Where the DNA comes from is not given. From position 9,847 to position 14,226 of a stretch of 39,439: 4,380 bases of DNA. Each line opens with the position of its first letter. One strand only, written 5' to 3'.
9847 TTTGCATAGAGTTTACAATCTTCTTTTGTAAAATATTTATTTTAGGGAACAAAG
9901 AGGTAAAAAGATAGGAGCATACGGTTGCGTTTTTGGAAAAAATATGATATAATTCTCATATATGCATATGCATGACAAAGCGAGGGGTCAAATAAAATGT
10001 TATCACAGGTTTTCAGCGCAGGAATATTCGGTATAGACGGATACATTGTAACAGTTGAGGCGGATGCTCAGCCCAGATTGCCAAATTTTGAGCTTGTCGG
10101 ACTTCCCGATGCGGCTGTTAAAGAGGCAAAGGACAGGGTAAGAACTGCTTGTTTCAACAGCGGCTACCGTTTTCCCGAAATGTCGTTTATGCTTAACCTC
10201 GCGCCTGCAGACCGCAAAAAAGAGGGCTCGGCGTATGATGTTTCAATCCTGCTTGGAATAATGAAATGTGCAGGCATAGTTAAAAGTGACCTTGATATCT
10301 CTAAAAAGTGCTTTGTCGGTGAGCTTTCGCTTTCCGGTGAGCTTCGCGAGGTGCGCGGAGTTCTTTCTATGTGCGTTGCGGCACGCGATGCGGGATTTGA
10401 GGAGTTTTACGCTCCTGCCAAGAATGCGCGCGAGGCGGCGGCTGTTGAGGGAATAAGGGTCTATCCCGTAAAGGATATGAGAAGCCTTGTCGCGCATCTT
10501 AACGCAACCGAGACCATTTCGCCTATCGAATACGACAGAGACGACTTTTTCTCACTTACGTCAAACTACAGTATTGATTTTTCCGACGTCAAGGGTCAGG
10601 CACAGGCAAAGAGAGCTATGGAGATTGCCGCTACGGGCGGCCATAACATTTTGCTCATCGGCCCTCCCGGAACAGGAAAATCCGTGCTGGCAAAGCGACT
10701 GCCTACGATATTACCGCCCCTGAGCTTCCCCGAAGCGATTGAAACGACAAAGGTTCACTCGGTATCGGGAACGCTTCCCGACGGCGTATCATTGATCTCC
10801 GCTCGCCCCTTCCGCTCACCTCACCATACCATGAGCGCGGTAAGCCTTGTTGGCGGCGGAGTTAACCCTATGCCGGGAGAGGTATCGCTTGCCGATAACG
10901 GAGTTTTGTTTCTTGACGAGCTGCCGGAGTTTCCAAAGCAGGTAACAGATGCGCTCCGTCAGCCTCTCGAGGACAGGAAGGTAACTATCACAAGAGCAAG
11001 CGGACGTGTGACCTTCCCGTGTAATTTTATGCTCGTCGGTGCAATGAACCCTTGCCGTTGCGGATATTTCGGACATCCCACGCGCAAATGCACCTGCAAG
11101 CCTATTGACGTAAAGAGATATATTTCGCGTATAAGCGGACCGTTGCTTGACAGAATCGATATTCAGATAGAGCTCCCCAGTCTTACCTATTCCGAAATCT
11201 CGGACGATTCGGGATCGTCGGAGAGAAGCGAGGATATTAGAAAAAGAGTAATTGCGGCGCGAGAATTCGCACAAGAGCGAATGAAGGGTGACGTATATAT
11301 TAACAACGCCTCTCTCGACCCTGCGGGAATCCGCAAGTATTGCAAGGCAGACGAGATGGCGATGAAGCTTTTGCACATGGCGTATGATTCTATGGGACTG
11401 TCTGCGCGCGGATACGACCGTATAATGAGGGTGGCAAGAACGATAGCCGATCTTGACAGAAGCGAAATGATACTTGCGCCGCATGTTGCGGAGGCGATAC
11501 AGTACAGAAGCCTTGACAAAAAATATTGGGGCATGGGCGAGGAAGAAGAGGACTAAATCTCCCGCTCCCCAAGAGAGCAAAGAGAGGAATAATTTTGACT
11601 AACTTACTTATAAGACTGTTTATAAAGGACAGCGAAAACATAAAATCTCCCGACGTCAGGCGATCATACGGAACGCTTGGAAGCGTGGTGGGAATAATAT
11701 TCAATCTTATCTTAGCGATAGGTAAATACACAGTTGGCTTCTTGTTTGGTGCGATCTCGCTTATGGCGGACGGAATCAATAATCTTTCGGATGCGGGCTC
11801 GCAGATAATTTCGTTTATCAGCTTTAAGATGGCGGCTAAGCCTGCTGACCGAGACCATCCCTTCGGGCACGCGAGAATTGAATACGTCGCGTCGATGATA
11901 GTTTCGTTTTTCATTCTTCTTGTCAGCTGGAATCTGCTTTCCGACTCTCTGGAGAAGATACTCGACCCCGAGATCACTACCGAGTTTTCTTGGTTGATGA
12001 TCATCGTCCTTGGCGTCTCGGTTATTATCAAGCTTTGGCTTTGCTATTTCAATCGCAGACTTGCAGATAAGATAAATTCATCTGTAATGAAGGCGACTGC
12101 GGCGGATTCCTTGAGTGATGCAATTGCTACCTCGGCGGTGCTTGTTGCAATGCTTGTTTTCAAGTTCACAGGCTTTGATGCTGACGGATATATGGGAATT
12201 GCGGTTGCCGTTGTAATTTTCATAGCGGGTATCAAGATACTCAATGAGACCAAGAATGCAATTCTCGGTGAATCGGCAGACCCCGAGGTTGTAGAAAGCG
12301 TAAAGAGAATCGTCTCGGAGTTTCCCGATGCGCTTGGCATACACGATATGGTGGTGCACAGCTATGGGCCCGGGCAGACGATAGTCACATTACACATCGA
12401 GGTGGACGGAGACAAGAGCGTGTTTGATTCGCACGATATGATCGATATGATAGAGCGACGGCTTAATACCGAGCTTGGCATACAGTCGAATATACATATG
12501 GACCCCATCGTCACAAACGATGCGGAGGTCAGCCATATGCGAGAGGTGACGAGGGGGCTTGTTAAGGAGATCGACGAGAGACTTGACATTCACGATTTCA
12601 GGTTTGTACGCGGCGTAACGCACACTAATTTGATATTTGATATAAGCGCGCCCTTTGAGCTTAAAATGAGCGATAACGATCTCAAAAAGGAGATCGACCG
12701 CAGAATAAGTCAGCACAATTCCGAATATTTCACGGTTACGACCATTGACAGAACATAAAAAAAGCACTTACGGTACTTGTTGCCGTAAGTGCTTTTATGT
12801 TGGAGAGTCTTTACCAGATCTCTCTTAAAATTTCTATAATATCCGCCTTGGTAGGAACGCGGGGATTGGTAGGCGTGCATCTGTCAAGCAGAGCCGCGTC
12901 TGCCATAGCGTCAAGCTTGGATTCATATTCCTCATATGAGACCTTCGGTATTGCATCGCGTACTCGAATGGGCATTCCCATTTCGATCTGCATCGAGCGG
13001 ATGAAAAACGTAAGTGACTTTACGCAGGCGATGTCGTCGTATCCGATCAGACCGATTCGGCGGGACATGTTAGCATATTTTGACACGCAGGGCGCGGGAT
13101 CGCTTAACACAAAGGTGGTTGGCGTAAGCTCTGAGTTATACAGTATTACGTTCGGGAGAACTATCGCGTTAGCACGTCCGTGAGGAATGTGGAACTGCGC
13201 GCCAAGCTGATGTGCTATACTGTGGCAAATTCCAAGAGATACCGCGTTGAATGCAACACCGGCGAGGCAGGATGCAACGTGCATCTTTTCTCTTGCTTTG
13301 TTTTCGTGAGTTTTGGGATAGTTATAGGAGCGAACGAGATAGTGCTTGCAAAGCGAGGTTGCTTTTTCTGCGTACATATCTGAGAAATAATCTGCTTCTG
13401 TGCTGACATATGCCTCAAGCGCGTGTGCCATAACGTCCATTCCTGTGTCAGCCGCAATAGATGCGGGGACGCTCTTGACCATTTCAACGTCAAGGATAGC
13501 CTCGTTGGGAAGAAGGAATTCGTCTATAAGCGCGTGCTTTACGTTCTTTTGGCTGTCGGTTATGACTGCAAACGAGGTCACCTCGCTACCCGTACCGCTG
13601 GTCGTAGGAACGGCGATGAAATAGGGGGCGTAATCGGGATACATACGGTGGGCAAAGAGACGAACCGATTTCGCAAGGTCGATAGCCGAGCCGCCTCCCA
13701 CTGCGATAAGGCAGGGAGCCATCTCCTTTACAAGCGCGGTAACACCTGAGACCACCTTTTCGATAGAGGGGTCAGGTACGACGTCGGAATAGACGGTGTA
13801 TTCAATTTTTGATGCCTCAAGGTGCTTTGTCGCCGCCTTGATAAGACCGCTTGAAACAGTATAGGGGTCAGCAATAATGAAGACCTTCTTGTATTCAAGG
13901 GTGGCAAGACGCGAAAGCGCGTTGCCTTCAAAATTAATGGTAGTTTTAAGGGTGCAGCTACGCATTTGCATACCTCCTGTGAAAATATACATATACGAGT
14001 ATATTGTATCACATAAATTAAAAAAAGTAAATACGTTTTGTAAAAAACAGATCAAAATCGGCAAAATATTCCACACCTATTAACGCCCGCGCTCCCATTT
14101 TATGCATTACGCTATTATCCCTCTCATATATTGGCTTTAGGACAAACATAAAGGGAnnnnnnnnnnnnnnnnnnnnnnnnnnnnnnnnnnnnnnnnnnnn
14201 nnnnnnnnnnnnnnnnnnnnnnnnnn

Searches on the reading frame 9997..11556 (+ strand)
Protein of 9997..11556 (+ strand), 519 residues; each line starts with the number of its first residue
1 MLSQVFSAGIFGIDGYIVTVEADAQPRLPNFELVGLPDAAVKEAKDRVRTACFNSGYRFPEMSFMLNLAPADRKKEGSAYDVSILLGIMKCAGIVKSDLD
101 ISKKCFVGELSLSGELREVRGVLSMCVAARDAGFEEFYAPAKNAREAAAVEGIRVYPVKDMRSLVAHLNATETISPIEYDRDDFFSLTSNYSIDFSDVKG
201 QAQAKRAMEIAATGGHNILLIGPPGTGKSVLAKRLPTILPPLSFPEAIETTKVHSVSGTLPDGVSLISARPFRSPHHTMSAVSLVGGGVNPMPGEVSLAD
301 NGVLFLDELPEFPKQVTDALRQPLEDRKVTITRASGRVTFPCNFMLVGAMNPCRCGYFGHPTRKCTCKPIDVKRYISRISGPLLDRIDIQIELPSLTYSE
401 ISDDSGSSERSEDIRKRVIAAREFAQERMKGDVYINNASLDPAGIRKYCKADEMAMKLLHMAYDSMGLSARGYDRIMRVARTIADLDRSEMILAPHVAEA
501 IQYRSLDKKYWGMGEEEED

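Call 72: search_protein_families(library=pfam, proteins=[window:9997-11556:+], max_evalue=0.00001)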
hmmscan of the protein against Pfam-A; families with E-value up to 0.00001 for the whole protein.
window:9997-11556:+ (519 aa): 6 families
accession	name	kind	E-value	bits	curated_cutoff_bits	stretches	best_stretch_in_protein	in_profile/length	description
PF01078.27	Mg_chelatase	-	4.7e-93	310.8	20.3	1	194-400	1-206/207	Magnesium chelatase, subunit ChlI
PF13541.12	ChlI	-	4.1e-36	124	27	1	20-143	1-121/121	Subunit ChlI of Mg-chelatase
PF13335.12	Mg_chelatase_C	-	7.7e-32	110.2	26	1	409-504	2-94/94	Magnesium chelatase, subunit ChlI C-terminal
PF07728.20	AAA_5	-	9.8e-11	42.3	22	1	217-353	1-124/139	AAA domain (dynein-related subfamily)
PF00493.29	MCM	-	1.6e-09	37.7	23.3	0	293-357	114-178/224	MCM P-loop domain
PF00158.32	Sigma54_activat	-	2.4e-07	31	20.2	0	291-350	84-141/168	Sigma-54 interaction domain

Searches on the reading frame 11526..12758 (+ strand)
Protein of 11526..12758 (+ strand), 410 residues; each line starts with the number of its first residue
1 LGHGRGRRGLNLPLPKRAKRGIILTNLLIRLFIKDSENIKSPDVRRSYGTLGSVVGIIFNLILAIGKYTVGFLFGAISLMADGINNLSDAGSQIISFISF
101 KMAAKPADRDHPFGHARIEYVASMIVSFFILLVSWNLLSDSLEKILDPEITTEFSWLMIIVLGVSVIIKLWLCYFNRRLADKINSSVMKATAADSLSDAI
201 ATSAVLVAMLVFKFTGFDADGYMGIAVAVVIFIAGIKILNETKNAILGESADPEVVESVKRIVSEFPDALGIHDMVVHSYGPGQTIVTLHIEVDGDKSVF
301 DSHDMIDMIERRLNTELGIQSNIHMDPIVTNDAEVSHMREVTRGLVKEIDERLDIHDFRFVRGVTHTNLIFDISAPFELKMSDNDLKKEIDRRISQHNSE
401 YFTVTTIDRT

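Call 72: search_protein_families(library=pfam, proteins=[window:11526-12758:+], max_evalue=0.00001)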
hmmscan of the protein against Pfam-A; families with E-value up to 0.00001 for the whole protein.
window:11526-12758:+ (410 aa): 2 families
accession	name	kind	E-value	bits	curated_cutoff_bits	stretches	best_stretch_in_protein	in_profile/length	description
PF01545.26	Cation_efflux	-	8.9e-44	150.1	26.6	1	54-242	2-193/198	Cation efflux family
PF16916.11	ZT_dimer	-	1.2e-15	57.8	26.7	1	252-327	2-77/78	Dimerisation domain of Zinc Transporter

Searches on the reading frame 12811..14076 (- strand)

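Call 73: search_protein_families(library=pfam, proteins=[window:12811-14076:-], max_evalue=0.00001)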
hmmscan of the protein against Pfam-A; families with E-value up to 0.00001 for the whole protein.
window:12811-14076:- (421 aa): 3 families
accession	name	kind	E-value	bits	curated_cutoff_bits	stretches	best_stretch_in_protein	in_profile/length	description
PF25137.1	ADH_Fe_C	-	4.2e-49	167.3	27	1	209-420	2-193/194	Fe-containing alcohol dehydrogenase family, C-terminal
PF00465.25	Fe-ADH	-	7.7e-39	133.4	31.3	1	48-196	5-167/168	Iron-containing alcohol dehydrogenase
PF13685.12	Fe-ADH_2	-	8.5e-09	36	28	1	57-201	14-146/149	Iron-containing alcohol dehydrogenase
